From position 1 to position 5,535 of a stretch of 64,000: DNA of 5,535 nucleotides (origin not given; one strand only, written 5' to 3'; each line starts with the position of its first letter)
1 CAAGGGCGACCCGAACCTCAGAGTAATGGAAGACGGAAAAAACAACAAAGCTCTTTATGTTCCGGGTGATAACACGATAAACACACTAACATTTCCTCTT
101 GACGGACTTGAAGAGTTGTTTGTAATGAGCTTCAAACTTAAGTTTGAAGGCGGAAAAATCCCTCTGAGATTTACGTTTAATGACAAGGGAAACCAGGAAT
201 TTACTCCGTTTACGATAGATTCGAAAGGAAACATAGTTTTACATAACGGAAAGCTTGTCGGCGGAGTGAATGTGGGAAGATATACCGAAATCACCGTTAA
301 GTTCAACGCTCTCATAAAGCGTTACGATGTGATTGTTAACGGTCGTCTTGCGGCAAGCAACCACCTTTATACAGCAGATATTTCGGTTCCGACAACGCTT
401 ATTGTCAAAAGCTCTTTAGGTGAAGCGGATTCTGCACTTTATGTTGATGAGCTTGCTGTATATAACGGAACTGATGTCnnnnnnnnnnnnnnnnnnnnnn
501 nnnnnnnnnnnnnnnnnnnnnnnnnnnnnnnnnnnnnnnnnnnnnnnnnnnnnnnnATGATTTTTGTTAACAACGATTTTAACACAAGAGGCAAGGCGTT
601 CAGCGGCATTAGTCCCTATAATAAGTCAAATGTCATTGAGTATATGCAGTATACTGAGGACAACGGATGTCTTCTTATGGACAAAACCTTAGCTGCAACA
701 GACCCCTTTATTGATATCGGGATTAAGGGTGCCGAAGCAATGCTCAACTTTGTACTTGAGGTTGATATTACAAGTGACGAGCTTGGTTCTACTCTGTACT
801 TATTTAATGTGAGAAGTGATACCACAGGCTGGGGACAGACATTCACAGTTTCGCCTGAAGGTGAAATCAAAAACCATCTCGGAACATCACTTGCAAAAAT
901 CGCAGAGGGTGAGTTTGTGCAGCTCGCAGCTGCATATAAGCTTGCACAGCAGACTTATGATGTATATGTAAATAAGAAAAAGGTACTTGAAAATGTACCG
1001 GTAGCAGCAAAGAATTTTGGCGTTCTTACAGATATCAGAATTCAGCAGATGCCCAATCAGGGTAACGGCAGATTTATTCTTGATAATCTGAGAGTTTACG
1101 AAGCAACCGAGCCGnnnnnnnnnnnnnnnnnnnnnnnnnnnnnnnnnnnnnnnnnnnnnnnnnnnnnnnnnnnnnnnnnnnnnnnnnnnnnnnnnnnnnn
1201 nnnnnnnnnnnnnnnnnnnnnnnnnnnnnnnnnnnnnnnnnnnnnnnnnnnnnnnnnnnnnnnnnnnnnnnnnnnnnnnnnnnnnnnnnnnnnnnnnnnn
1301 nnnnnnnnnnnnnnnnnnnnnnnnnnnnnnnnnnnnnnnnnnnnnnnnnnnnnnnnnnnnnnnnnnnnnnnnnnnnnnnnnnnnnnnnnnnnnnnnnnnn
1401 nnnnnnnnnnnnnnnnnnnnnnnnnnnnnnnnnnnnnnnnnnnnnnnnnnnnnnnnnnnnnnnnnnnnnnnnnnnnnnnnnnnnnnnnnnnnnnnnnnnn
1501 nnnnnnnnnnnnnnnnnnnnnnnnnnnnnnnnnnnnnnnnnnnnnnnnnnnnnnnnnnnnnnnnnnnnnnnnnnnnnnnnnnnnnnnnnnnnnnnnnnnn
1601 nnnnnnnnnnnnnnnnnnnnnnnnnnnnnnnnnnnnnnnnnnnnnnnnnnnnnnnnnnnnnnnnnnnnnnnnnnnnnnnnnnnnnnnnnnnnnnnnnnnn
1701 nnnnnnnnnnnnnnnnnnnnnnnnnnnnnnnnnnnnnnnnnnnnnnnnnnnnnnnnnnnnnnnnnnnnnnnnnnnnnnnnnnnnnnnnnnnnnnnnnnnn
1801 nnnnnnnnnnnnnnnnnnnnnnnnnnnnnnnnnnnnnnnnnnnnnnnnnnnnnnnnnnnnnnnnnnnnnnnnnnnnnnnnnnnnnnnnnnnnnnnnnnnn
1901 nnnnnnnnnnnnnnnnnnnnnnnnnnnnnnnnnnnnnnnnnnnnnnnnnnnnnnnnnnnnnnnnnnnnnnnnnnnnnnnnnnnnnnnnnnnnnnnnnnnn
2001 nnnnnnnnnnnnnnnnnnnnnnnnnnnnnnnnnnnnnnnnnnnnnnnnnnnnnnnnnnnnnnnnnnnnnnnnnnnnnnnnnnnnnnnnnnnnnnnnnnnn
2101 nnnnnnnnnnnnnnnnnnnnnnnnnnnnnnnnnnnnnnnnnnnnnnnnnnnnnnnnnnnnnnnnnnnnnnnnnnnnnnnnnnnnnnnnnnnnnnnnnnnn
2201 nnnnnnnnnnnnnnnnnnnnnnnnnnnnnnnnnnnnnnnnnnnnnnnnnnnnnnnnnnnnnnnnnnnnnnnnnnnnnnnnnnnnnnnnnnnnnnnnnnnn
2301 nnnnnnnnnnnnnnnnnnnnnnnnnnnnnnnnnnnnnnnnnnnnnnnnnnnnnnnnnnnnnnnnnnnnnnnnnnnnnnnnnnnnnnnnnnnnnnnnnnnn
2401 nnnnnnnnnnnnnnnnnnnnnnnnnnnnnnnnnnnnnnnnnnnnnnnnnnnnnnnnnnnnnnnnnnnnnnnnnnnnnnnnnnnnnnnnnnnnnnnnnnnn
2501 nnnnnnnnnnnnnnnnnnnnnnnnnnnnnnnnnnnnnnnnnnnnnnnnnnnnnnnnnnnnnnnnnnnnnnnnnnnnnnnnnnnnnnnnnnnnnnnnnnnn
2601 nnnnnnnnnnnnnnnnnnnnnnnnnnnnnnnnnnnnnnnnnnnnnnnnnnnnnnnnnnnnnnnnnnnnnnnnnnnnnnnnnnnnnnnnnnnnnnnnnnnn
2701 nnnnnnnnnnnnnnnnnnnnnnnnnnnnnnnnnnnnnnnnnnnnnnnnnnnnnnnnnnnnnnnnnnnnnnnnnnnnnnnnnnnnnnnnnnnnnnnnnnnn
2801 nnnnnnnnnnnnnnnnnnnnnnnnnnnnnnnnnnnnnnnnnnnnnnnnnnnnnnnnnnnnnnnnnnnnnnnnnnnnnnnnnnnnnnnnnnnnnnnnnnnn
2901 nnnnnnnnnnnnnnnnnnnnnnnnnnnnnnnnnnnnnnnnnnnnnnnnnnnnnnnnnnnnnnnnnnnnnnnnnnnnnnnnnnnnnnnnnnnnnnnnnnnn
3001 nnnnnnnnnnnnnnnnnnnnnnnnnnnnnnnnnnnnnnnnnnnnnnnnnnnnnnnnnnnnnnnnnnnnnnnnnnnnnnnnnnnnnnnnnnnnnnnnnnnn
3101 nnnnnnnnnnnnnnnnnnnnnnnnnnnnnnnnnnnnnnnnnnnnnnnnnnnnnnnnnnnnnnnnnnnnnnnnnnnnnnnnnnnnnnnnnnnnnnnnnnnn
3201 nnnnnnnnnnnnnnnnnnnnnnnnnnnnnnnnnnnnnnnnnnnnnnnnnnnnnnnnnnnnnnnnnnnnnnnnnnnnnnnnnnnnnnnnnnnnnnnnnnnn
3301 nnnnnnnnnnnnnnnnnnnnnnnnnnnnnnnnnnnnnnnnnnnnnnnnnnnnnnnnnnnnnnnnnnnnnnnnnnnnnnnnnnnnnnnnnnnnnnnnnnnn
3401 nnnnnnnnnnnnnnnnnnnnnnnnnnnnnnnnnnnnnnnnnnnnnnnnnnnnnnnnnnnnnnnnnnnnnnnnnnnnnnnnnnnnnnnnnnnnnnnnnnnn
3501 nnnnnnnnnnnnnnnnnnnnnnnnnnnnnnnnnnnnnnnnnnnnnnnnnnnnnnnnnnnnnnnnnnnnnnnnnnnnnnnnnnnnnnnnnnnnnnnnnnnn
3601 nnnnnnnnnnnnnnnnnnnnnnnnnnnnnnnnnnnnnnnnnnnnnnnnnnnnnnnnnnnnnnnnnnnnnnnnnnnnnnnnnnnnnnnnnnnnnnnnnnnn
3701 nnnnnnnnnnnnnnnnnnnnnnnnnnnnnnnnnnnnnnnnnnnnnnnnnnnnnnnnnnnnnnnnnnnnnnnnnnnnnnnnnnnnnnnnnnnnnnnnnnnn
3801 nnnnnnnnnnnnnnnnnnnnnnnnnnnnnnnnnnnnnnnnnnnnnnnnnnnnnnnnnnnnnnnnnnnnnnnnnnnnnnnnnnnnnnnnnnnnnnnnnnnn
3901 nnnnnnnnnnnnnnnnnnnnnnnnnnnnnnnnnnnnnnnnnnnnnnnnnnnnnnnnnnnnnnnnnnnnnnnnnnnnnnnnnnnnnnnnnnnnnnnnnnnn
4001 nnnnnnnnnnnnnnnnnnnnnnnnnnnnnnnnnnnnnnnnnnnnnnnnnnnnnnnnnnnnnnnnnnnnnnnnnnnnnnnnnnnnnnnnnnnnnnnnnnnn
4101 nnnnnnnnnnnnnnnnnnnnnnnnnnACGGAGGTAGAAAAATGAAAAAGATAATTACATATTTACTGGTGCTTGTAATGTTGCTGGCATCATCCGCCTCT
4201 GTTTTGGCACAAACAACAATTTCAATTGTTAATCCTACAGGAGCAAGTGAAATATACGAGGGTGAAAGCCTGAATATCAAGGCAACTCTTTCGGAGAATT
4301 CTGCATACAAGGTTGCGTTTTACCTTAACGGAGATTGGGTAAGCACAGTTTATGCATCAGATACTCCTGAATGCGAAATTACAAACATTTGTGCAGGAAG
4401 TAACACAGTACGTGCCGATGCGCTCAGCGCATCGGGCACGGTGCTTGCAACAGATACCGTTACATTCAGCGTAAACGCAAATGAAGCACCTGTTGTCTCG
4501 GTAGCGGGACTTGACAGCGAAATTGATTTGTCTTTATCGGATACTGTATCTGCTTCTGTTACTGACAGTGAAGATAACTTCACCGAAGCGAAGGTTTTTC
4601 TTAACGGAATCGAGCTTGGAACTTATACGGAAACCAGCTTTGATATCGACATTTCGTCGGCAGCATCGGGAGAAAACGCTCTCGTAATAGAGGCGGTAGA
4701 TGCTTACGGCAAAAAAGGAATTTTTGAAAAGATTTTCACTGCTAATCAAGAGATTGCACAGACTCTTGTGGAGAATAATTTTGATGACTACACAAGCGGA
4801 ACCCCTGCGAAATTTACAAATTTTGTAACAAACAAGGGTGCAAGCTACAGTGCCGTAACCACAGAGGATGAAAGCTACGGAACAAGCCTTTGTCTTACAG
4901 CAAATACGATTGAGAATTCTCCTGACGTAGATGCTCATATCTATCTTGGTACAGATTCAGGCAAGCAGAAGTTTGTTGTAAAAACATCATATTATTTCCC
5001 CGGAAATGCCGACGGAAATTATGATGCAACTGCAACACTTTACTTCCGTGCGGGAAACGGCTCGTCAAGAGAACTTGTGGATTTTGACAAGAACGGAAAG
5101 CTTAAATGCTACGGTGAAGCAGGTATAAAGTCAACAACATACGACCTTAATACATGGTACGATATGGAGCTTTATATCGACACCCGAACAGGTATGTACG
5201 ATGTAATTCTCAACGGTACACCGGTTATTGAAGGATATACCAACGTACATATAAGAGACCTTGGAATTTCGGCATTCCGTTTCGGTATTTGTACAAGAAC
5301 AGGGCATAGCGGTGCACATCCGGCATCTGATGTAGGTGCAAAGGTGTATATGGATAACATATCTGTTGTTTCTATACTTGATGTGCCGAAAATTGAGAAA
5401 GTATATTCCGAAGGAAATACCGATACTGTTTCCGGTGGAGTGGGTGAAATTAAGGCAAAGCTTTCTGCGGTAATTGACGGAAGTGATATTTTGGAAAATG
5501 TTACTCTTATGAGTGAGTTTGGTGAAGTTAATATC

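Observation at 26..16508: Five adjacent secreted giants built from at least 10 copies of a beta-sandwich module ending in h-D-N/D-h-x-h-Y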

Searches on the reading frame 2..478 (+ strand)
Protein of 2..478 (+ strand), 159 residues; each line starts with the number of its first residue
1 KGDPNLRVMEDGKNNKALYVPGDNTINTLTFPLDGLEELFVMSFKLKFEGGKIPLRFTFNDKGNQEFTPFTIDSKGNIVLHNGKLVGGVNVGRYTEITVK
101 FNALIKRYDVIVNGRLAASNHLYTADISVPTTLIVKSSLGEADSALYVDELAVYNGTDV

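Call 16: search_protein_families(library=pfam, proteins=[window:2-478:+], max_evalue=1)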
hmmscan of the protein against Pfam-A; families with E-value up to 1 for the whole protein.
seq(159 aa): 1 family
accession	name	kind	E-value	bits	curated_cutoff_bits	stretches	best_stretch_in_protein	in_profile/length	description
PF07198.17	DUF1410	-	0.024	15.4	25.5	1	55-84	9-39/61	Protein of unknown function (DUF1410)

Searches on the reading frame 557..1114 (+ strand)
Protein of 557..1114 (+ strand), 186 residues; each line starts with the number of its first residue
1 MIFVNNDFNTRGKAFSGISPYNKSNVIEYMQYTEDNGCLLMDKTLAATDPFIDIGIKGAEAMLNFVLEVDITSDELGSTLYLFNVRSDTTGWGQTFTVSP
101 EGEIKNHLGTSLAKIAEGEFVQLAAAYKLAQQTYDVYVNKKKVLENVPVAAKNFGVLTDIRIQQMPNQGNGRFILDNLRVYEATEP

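Call 16: search_protein_families(library=pfam, proteins=[window:557-1114:+], max_evalue=1)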
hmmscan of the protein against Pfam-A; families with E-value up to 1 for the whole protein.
seq(186 aa): 2 families
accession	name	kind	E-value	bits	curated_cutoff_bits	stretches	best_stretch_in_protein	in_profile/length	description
PF16729.10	DUF5067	-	0.011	16.1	27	1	99-139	83-123/126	Domain of unknown function (DUF5067)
PF18843.6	LPD28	-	0.034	14.2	27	1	68-114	19-64/97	Large polyvalent protein associated domain 28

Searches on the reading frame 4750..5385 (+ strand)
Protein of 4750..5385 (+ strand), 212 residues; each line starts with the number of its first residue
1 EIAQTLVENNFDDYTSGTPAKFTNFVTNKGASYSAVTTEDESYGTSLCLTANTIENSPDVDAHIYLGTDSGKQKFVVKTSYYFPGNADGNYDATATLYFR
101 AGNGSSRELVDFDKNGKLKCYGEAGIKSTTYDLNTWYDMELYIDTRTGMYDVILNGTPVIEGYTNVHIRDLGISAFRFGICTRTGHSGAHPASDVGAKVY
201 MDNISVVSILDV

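Call 16: search_protein_families(library=pfam, proteins=[window:4750-5385:+], max_evalue=1)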
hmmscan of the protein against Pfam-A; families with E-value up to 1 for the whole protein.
seq(212 aa): 3 families
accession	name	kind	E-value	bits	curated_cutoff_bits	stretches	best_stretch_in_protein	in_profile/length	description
PF22585.3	Sialidase-like_CBM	-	0.00013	22.4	27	1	97-182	59-145/156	Sialidase-like, CBM domain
PF14099.13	Polysacc_lyase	-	0.033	14.5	29.9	1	98-205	114-210/210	Polysaccharide lyase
PF03422.21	CBM_6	-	0.036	14.8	28.9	1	92-155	44-107/125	Carbohydrate binding module (family 6)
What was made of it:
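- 4744..5373 (+): Module O2a. Ends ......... Pfam Sialidase-like_CBM E 1.3e-4, below the family cut-off (call 16).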
